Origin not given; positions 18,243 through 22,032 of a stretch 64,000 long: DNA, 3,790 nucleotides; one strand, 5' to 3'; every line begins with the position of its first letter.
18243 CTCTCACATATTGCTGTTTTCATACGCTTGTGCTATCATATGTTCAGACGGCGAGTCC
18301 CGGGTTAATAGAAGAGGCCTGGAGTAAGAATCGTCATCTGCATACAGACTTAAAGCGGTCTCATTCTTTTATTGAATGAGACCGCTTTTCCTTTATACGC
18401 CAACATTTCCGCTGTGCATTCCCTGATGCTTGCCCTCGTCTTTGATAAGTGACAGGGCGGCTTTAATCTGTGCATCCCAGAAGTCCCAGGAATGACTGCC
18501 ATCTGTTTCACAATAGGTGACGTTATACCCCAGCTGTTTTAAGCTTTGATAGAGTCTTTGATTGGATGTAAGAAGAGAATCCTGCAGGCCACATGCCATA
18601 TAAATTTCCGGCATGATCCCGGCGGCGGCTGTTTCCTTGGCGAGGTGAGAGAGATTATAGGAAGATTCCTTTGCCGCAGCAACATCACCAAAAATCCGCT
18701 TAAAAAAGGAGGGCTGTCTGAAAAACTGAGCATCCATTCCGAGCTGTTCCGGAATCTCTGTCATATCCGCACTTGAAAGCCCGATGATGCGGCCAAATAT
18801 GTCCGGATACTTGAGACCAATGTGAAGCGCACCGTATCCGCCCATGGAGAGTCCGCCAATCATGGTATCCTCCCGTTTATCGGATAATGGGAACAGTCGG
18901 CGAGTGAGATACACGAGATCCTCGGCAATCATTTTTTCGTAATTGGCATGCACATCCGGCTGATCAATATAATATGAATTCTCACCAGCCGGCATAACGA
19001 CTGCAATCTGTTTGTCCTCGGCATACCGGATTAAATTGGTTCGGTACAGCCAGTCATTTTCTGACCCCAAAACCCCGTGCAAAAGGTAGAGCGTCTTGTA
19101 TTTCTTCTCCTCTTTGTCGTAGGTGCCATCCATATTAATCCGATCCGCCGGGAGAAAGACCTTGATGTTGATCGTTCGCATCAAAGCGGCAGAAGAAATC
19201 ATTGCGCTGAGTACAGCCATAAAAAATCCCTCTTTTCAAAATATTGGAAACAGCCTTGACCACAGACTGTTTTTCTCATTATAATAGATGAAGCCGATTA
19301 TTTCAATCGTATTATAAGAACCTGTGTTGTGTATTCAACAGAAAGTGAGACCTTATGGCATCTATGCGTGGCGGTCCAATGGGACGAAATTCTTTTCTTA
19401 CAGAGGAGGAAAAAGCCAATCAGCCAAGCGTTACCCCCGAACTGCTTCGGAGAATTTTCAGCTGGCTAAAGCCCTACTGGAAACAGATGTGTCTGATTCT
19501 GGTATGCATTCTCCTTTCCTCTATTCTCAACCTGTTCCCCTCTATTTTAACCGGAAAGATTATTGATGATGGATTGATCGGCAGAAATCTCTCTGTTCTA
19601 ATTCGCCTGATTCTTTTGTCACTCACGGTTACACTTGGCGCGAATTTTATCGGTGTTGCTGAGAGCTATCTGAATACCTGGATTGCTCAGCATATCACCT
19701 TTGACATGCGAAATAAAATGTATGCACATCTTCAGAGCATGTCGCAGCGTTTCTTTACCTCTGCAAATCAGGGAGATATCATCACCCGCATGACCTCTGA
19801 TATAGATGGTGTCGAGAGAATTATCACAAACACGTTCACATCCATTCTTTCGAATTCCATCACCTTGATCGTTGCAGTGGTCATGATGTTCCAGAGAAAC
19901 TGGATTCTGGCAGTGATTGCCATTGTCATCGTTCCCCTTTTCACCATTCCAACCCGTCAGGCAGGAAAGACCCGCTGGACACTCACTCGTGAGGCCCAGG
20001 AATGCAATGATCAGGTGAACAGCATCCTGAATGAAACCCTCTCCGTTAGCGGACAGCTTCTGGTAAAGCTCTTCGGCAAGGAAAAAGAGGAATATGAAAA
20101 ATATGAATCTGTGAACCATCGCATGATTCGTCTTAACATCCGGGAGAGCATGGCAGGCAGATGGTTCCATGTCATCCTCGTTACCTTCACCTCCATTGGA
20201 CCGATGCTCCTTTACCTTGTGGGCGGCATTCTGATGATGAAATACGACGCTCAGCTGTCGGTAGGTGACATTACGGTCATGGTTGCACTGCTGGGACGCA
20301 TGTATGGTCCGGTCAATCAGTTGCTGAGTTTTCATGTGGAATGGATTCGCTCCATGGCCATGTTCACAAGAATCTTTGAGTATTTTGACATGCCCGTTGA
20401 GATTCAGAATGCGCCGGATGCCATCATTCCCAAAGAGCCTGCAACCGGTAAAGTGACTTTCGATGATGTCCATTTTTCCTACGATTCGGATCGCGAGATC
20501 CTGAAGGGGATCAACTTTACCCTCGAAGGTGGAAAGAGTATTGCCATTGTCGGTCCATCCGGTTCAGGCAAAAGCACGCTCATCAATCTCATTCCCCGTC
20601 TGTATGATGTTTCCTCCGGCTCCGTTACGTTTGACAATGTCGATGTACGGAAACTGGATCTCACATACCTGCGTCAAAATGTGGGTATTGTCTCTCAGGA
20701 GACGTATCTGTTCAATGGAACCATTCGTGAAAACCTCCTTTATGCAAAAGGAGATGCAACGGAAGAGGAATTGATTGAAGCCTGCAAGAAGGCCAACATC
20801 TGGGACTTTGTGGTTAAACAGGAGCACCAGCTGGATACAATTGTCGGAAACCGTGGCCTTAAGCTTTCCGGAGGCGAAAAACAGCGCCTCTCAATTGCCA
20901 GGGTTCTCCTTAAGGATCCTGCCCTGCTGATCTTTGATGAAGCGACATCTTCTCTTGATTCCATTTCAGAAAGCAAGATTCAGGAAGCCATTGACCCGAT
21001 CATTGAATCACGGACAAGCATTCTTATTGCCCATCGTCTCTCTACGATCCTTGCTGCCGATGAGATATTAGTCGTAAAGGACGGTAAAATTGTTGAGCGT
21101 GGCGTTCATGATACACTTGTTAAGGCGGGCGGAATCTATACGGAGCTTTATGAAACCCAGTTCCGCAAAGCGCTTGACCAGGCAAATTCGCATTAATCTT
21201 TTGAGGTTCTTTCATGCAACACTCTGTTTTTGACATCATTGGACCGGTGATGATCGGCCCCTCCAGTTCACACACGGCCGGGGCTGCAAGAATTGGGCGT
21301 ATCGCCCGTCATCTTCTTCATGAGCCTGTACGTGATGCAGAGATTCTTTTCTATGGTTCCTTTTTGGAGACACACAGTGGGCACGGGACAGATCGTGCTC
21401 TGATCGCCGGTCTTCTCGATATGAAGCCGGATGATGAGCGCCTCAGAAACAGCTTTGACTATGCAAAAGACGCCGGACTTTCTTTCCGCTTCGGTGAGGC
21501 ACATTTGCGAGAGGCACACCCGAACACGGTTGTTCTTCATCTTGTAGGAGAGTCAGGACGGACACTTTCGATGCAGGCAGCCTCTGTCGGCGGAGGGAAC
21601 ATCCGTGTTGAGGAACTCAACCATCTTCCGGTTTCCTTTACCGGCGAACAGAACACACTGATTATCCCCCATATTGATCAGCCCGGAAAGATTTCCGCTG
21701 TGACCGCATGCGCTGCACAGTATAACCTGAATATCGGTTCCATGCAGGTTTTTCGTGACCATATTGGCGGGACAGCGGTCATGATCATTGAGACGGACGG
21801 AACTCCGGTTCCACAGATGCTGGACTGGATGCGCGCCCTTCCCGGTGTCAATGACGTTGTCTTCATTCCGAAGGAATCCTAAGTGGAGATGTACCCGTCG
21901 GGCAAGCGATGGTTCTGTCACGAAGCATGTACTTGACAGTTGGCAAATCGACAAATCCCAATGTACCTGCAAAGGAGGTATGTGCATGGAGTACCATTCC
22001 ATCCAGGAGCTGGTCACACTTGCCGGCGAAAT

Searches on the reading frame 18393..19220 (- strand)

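Call 44: search_protein_families(library=pfam, proteins=[window:18393-19220:-])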
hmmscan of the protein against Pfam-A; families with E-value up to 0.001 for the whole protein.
window:18393-19220:- (275 aa): 3 families
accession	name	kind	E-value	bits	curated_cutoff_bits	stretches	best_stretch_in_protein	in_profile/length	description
PF00756.26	Esterase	-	3.6e-21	76.5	22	1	10-256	1-248/251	Putative esterase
PF00561.26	Abhydrolase_1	-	2.1e-05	24.7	25.8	1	43-187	2-138/245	alpha/beta hydrolase fold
PF02230.22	Abhydrolase_2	-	3e-05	24.4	23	0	100-151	96-139/217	Phospholipase/Carboxylesterase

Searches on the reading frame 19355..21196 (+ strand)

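Call 44: search_protein_families(library=pfam, proteins=[window:19355-21196:+])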
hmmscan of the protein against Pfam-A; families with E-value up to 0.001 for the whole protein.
window:19355-21196:+ (613 aa): 5 families
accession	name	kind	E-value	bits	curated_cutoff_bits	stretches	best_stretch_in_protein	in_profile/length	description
PF00664.28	ABC_membrane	-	2.3e-39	136.1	28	1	45-319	1-273/274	ABC transporter transmembrane region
PF00005.33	ABC_tran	-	9.1e-34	117.4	25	1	383-532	1-137/137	ABC transporter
PF02463.25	SMC_N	-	1.7e-06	28.1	40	1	422-575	109-212/220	RecF/RecN/SMC N terminal domain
PF13555.12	AAA_29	-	0.0005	20.2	27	0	388-410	19-39/61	P-loop containing region of AAA domain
PF03193.22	RsgA_GTPase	-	0.00065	20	30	0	379-414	93-127/174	RsgA GTPase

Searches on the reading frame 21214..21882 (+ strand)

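Call 21: search_protein_families(library=pfam, proteins=[window:21214-21882:+])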
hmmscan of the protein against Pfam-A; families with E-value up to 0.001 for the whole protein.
window:21214-21882:+ (222 aa): 2 families
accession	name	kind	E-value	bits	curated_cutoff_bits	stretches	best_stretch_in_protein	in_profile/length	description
PF03315.21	SDH_beta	-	7.5e-17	62.5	26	1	4-74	1-75/155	Serine dehydratase beta chain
PF22629.2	ACT_AHAS_ss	-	3.4e-06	27.5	27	1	151-212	3-65/67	AHAS small subunit-like ACT domain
